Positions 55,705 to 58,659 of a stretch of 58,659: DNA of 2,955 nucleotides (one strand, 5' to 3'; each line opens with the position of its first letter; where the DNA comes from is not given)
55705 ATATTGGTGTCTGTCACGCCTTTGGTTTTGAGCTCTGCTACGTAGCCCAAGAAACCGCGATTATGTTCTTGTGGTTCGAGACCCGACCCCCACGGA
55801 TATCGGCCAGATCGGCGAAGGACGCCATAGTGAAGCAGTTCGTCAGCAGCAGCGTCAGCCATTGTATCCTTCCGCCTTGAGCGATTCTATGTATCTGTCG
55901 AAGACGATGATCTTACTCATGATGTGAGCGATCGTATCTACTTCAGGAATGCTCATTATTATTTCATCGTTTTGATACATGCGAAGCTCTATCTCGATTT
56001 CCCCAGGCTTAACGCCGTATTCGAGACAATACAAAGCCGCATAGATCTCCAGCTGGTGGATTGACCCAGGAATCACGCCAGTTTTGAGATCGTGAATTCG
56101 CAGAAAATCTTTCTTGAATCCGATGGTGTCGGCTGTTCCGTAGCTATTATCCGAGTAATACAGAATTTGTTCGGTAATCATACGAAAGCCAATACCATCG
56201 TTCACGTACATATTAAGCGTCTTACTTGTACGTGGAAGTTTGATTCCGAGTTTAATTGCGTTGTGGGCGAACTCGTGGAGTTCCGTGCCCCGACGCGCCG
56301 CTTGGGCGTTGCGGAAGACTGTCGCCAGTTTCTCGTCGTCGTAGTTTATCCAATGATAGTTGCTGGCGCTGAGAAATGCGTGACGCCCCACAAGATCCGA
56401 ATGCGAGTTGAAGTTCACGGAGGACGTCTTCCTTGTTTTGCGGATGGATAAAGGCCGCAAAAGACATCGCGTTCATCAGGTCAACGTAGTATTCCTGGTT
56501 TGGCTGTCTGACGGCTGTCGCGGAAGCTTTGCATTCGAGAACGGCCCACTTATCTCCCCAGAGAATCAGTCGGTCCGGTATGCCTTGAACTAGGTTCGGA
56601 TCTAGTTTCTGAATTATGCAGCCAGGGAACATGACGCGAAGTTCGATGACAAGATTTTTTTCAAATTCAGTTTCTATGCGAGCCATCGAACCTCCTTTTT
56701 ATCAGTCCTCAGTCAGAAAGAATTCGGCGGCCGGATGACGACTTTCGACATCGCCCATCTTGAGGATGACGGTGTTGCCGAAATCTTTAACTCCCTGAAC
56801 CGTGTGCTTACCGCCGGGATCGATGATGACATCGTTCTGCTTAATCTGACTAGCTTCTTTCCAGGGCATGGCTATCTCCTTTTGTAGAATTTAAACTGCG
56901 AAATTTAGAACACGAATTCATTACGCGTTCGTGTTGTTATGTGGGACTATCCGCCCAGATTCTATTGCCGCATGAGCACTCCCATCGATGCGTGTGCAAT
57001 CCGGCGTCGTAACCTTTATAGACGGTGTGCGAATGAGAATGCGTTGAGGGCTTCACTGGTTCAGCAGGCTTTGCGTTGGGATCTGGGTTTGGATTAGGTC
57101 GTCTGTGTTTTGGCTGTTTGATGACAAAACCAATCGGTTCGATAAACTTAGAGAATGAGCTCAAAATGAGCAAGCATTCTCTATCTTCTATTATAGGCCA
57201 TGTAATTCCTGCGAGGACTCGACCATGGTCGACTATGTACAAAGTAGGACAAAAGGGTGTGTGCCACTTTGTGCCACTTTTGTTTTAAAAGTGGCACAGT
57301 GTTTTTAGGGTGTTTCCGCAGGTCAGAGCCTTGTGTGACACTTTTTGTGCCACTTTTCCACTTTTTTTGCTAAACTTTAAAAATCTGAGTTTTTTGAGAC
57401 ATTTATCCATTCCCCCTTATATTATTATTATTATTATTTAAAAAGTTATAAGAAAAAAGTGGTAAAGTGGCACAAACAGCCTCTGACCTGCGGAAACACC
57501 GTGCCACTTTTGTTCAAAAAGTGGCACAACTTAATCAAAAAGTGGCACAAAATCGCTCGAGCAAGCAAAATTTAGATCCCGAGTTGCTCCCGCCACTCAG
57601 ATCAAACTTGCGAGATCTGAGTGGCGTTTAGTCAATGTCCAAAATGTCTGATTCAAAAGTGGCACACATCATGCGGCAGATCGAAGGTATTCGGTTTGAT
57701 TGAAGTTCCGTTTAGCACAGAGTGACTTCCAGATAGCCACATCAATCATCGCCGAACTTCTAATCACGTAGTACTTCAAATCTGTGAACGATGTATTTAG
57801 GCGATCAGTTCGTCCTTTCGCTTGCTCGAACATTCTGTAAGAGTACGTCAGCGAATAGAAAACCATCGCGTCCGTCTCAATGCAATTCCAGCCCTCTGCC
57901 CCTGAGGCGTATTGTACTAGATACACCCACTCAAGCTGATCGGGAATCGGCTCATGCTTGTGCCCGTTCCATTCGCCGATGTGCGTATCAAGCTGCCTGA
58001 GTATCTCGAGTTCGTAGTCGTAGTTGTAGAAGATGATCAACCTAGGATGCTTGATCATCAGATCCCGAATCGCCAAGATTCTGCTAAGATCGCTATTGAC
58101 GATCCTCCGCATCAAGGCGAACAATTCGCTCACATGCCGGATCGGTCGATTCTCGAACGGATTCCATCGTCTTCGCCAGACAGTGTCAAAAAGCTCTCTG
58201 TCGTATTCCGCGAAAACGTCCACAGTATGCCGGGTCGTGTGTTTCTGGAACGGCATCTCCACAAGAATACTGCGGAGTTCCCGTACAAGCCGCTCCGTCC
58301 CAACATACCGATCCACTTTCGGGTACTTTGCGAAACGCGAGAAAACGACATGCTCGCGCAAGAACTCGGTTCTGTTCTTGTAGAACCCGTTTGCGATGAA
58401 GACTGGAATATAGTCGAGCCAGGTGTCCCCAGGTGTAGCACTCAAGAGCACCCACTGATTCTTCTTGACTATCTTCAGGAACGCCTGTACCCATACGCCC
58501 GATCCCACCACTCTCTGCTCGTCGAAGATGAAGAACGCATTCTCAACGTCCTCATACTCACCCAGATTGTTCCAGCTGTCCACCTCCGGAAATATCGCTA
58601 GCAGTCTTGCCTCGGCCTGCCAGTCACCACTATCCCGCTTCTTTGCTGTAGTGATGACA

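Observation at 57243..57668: Mirror-symmetric non-coding hub: ~10 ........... sites, 22-nt inverted repeats and an AT-rich (ATT)6 core (origin and/or master operator)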

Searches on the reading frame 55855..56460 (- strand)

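Call 14: search_protein_families(library=pfam, proteins=[window:55855-56460:-], max_evalue=0.01)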
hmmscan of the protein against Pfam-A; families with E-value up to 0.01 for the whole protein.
window:55855-56460:- (201 aa): 1 family
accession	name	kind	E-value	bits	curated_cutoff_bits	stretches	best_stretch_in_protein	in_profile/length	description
PF10926.14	DUF2800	-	0.00012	21.8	21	0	102-141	114-157/368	Protein of unknown function (DUF2800)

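Call 15: search_protein_families(library=phrogs, proteins=[window:55855-56460:-], max_evalue=0.001)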
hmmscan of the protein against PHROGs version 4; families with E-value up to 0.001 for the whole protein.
window:55855-56460:- (201 aa): 3 families
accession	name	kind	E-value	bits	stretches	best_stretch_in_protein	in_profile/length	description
phrog_3953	-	DNA, RNA and nucleotide metabolism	1e-76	257.8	1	16-197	2-183/186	exonuclease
phrog_69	-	DNA, RNA and nucleotide metabolism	4.8e-09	36.7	1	50-162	116-264/501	exonuclease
phrog_298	-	DNA, RNA and nucleotide metabolism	0.00046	20.6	0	52-155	103-222/293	exonuclease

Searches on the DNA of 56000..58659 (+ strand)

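Call 4: search_dna_similar(query=window:56000-58659:+, collection=phages, mode=distant, max_rows=25)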
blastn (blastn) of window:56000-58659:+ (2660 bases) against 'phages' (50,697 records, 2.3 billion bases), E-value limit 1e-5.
Records with a match: 217; places in all: 259; records where one place covers at least 80% of the query: 0.
Best place of each record, by identity: 80-90% 11; 60-80% 206.
By first word of the organism name: Arthrobacter 77; Gordonia 55; Streptomyces 54; Siphovirus 12; Curtobacterium 7; Rhodococcus 4; Microbacterium 4; Faecalibacterium 2; Caudovirus 1; Bifidobacterium 1.
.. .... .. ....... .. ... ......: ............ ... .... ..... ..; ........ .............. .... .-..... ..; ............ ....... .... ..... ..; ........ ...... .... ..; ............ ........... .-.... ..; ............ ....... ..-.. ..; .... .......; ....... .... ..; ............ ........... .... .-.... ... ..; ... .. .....
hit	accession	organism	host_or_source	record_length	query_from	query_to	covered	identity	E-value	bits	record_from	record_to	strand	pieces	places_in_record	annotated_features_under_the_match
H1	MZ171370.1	Gordonia phage Roney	Gordonia terrae 3612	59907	6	2559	51%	65.1%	4e-30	262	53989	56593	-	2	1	85: DNA helicase | 88: HNH endonuclease | 90: Cas4 family exonuclease | 89: VRR-Nuc domain protein | 87: hypothetical protein | and 1 other names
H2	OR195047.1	Gordonia phage Artorias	Gordonia rubripertincta NRRL B-16540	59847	6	2559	51%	64.7%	2e-27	239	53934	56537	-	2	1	87: DNA helicase | 88: HNH endonuclease | 90: Cas4 exonuclease | 89: VRR-Nuc domain protein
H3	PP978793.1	Gordonia phage FortCran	Gordonia rubripertincta NRRL B-16540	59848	6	2559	51%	64.7%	2e-27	239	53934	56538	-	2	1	87: DNA helicase | 88: hypothetical protein | 90: Cas4 exonuclease | 89: VRR-Nuc domain protein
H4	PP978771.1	Gordonia phage Captrips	Gordonia rubripertincta NRRL B-16540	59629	6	2539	51%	65.2%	1e-29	255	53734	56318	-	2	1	86: DNA helicase | 87: HNH endonuclease | 89: Cas4 exonuclease | 88: VRR-Nuc domain protein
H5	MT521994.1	Gordonia phage Magel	Gordonia terrae NRRL B-16283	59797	6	2540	51%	65.1%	6e-28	255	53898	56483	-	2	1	88: DNA helicase | 91: HNH endonuclease | 93: exonuclease | 92: VRR-Nuc domain protein | 90: hypothetical protein | and 1 other names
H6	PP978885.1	Gordonia phage Perkunas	Gordonia rubripertincta NRRL B-16540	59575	6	2547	51%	64.7%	2e-22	222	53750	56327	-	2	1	88: DNA helicase | 90: HNH endonuclease | 92: Cas4 exonuclease | 91: VRR-Nuc domain protein | 89: hypothetical protein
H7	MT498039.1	Gordonia phage Gill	Gordonia terrae 3612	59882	6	2540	51%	65.0%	7e-27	251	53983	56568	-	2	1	87: DNA helicase | 90: HNH endonuclease | 92: exonuclease | 91: VRR-Nuc domain protein | 89: hypothetical protein | and 1 other names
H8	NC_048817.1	Gordonia phage Tanis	Gordonia terrae 3612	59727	6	2540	51%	65.0%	7e-27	251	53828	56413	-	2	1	87: DNA helicase | 89: HNH endonuclease | 91: exonuclease | 90: endonuclease | 88: hypothetical protein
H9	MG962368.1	Gordonia phage Gravy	Gordonia terrae 3612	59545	6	2540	51%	65.0%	7e-27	251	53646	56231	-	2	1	86: DNA helicase | 89: HNH endonuclease | 91: Cas4 family exonuclease | 90: VRR-Nuc domain protein | 88: hypothetical protein | and 1 other names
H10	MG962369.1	Gordonia phage Kerry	Gordonia terrae 3612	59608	6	2540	51%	65.0%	7e-27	251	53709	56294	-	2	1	86: DNA helicase | 89: HNH endonuclease | 91: Cas4 family exonuclease | 90: VRR-Nuc domain protein | 88: hypothetical protein | and 1 other names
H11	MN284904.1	Gordonia phage Tanis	Gordonia terrae 3612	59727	6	2540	51%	65.0%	7e-27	251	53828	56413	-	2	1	87: DNA helicase | 89: HNH endonuclease | 91: Cas4 family exonuclease | 90: VRR-Nuc domain protein | 88: hypothetical protein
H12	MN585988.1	Gordonia Phage Odesza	Gordonia terrae 3612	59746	6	2540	51%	65.0%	7e-27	251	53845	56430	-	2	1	86: DNA helicase | 88: HNH endonuclease | 90: Cas4 family exonuclease | 89: VRR-Nuc domain protein | 87: hypothetical protein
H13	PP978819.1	Gordonia phage Capybara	Gordonia terrae 3612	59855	6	2540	51%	65.0%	7e-27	251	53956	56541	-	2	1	86: DNA helicase | 87: HNH endonuclease | 89: Cas4 exonuclease | 88: VRR-Nuc domain protein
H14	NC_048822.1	Gordonia phage Avazak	Gordonia rubripertincta NRRL B-16540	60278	6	2539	51%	64.6%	4e-23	220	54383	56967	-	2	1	87: DNA helicase | 89: HNH endonuclease | 91: exonuclease | 90: endonuclease | 88: hypothetical protein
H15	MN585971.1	Gordonia phage Avazak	Gordonia rubripertincta NRRL B-16540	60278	6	2539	51%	64.6%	4e-23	220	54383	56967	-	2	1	87: DNA helicase | 89: HNH endonuclease | 91: Cas4 family exonuclease | 90: VRR-Nuc domain protein | 88: hypothetical protein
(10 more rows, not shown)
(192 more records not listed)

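Call 16: get_annotated_region(hit=H1, flank=6000)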
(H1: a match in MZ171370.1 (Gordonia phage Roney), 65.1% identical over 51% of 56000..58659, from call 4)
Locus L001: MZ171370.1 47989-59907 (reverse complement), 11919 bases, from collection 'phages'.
description: Gordonia phage Roney, complete genome.
organism: Gordonia phage Roney (NCBI taxid 2859487)
taxonomy: Viruses; Duplodnaviria; Heunggongvirae; Uroviricota; Caudoviricetes; Deejayvirinae; Tanisvirus; Tanisvirus tanis
host: Gordonia terrae 3612; source: -; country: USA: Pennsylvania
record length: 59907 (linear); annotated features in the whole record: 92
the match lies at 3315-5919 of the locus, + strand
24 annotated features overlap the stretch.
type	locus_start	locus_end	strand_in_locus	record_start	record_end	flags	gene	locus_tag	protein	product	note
CDS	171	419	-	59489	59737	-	92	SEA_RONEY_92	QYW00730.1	hypothetical protein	-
CDS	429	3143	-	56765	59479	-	91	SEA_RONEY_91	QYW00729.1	hypothetical protein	-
CDS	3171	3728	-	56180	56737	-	90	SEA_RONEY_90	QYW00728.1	Cas4 family exonuclease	-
CDS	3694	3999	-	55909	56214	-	89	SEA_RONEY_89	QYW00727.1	VRR-Nuc domain protein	-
CDS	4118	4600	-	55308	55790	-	88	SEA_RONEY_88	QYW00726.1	HNH endonuclease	-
CDS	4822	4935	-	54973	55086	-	87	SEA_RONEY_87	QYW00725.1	hypothetical protein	-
CDS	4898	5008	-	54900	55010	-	86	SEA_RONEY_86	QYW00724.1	hypothetical protein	-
CDS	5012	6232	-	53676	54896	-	85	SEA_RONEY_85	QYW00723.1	DNA helicase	-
CDS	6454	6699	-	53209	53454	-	84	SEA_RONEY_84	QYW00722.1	hypothetical protein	-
CDS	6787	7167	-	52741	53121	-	83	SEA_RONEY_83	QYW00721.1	membrane protein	-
CDS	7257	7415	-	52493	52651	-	82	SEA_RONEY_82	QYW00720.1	membrane protein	-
CDS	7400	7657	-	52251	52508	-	81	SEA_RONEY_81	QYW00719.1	hypothetical protein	-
CDS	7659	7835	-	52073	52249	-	80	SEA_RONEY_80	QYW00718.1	hypothetical protein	-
CDS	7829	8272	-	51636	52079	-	79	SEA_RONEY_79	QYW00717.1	hypothetical protein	-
CDS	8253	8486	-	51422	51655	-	78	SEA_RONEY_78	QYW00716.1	hypothetical protein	-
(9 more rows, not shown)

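Call 57: search_dna_similar(query=L001:4590-5015:-, collection=phages, mode=distant, max_rows=60, max_evalue=0.001)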
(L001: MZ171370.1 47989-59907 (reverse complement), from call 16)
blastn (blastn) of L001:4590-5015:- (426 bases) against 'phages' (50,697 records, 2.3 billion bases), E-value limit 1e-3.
Records with a match: 29; places in all: 29; records where one place covers at least 80% of the query: 17.
Best place of each record, by identity: >=99% 12; 95-99% 1; 90-95% 4; 80-90% 1; 60-80% 11.
By first word of the organism name: Gordonia 29.
By host as written in the record: Gordonia rubripertincta NRRL B-16540 16; Gordonia terrae 3612 11; Gordonia terrae NRRL B-16283 1; Gordonia rubripertincta 1.
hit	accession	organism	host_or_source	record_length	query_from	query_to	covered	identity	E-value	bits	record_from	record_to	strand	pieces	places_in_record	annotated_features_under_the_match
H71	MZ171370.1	Gordonia phage Roney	Gordonia terrae 3612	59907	1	426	100%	100.0%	0e+0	769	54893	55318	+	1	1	87: hypothetical protein | 86: hypothetical protein | 88: HNH endonuclease | 85: DNA helicase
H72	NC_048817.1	Gordonia phage Tanis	Gordonia terrae 3612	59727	1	426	100%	100.0%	0e+0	769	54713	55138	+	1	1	88: hypothetical protein | 89: HNH endonuclease | 87: DNA helicase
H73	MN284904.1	Gordonia phage Tanis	Gordonia terrae 3612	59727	1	426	100%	100.0%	0e+0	769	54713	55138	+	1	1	88: hypothetical protein | 89: HNH endonuclease | 87: DNA helicase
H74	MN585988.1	Gordonia Phage Odesza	Gordonia terrae 3612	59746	1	426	100%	100.0%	0e+0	769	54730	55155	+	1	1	87: hypothetical protein | 88: HNH endonuclease | 86: DNA helicase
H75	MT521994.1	Gordonia phage Magel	Gordonia terrae NRRL B-16283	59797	1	426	100%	100.0%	0e+0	769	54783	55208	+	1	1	90: hypothetical protein | 89: hypothetical protein | 91: HNH endonuclease | 88: DNA helicase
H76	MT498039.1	Gordonia phage Gill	Gordonia terrae 3612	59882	1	426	100%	99.8%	0e+0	765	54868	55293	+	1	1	89: hypothetical protein | 88: hypothetical protein | 90: HNH endonuclease | 87: DNA helicase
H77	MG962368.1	Gordonia phage Gravy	Gordonia terrae 3612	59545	1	426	100%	99.5%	0e+0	760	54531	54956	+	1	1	88: hypothetical protein | 87: hypothetical protein | 89: HNH endonuclease | 86: DNA helicase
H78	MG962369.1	Gordonia phage Kerry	Gordonia terrae 3612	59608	1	426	100%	99.5%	0e+0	760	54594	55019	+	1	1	88: hypothetical protein | 87: hypothetical protein | 89: HNH endonuclease | 86: DNA helicase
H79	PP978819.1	Gordonia phage Capybara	Gordonia terrae 3612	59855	1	426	100%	99.1%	0e+0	751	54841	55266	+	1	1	87: HNH endonuclease | 86: DNA helicase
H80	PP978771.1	Gordonia phage Captrips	Gordonia rubripertincta NRRL B-16540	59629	1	426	100%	95.1%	0e+0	669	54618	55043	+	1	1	87: HNH endonuclease | 86: DNA helicase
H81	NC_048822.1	Gordonia phage Avazak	Gordonia rubripertincta NRRL B-16540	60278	1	426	100%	94.4%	0e+0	655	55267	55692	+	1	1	88: hypothetical protein | 89: HNH endonuclease | 87: DNA helicase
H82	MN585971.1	Gordonia phage Avazak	Gordonia rubripertincta NRRL B-16540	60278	1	426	100%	94.4%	0e+0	655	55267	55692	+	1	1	88: hypothetical protein | 89: HNH endonuclease | 87: DNA helicase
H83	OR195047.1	Gordonia phage Artorias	Gordonia rubripertincta NRRL B-16540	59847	1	426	100%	93.7%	0e+0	641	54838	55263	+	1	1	88: HNH endonuclease | 87: DNA helicase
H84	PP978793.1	Gordonia phage FortCran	Gordonia rubripertincta NRRL B-16540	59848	1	426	100%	93.5%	1e-179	635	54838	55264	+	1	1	88: hypothetical protein | 87: DNA helicase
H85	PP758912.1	Gordonia phage Petito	Gordonia rubripertincta NRRL B-16540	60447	1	426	100%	78.5%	7e-100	369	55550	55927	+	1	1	88: hypothetical protein | 89: HNH endonuclease | 87: DNA helicase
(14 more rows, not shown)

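Call 71: search_rna_families(source=window, start=56800, end=57900, threshold=evalue, max_evalue=1)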
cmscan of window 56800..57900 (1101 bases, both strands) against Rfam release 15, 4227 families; matches with E-value up to 1: 21.
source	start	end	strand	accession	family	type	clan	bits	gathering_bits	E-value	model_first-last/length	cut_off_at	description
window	57267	57529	-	RF04127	MIR8007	Gene; miRNA;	-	43.5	195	1.4e-06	1-226/226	no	MIR8007 microRNA precursor family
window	57268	57530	+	RF04133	MIR2646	Gene; miRNA;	-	42.2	245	1.8e-07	1-256/256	no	MIR2646 microRNA precursor family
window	57311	57498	-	RF04133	MIR2646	Gene; miRNA;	-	40.9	245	4.2e-07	1-256/256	no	MIR2646 microRNA precursor family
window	57313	57495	-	RF04174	MIR4208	Gene; miRNA;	-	40.3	140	0.0002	1-191/191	no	MIR4208 microRNA precursor family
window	57305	57506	+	RF04127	MIR8007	Gene; miRNA;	-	33.5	195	0.00028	1-226/226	no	MIR8007 microRNA precursor family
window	57306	57504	+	RF04174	MIR4208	Gene; miRNA;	-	32.5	140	0.0084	1-191/191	no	MIR4208 microRNA precursor family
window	57307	57502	+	RF04205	MIR2606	Gene; miRNA;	-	32.5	139.7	0.01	1-165/165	no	MIR2606 microRNA precursor family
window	57346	57475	+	RF00648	MIR396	Gene; miRNA;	-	31.5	80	0.00027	1-118/118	no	MIR396 microRNA precursor family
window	57309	57500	+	RF00885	MIR821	Gene; miRNA;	-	30.1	249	0.0022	71-205/275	no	MIR821 microRNA precursor family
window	57321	57498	+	RF04088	MIR812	Gene; miRNA;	-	30.1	80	0.27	1-205/205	no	MIR812 microRNA precursor family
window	57318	57491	-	RF04205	MIR2606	Gene; miRNA;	-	29.2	139.7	0.053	1-165/165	no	MIR2606 microRNA precursor family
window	57321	57498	-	RF04088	MIR812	Gene; miRNA;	-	28.2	80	0.6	1-205/205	no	MIR812 microRNA precursor family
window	57345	57474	-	RF00648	MIR396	Gene; miRNA;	-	27.9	80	0.0027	1-118/118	no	MIR396 microRNA precursor family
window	57340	57480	-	RF04134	MIR7504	Gene; miRNA;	-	25.4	83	0.072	1-124/124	no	MIR7504 microRNA precursor family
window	57274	57523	-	RF04150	MIR2655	Gene; miRNA;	-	24.8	122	0.23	1-267/267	no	MIR2655 microRNA precursor family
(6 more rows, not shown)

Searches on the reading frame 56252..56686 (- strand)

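Call 14: search_protein_families(library=pfam, proteins=[window:56252-56686:-], max_evalue=0.01)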
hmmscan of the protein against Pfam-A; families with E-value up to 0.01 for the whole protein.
window:56252-56686:- (144 aa): 0 families

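Call 15: search_protein_families(library=phrogs, proteins=[window:56252-56686:-], max_evalue=0.001)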
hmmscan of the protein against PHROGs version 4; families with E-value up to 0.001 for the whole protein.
window:56252-56686:- (144 aa): 1 family
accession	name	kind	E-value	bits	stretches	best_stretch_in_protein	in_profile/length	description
phrog_93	-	DNA, RNA and nucleotide metabolism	1.3e-11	44.9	1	4-114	353-460/613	endonuclease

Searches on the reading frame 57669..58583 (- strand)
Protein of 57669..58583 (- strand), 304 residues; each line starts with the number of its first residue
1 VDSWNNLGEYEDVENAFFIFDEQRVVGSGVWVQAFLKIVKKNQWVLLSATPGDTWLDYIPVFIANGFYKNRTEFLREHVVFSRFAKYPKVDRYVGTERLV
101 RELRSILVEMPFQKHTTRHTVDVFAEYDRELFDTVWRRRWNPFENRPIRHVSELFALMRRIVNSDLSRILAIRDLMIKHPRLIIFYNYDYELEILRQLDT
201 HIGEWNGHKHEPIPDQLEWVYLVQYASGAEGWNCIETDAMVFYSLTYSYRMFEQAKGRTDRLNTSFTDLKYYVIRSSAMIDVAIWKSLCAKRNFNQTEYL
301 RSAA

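Call 14: search_protein_families(library=pfam, proteins=[window:57669-58583:-], max_evalue=0.01)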
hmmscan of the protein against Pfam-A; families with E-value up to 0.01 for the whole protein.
window:57669-58583:- (304 aa): 1 family
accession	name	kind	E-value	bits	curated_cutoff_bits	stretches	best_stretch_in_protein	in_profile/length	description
PF00271.37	Helicase_C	-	0.0021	18.7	23.5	0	221-262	68-109/110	Helicase conserved C-terminal domain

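Call 15: search_protein_families(library=phrogs, proteins=[window:57669-58583:-], max_evalue=0.001)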
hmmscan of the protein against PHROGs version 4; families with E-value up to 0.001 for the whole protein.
window:57669-58583:- (304 aa): 1 family
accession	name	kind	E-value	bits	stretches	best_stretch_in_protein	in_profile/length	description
phrog_62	-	DNA, RNA and nucleotide metabolism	1.2e-35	123.5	1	11-295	805-1129/1881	DNA helicase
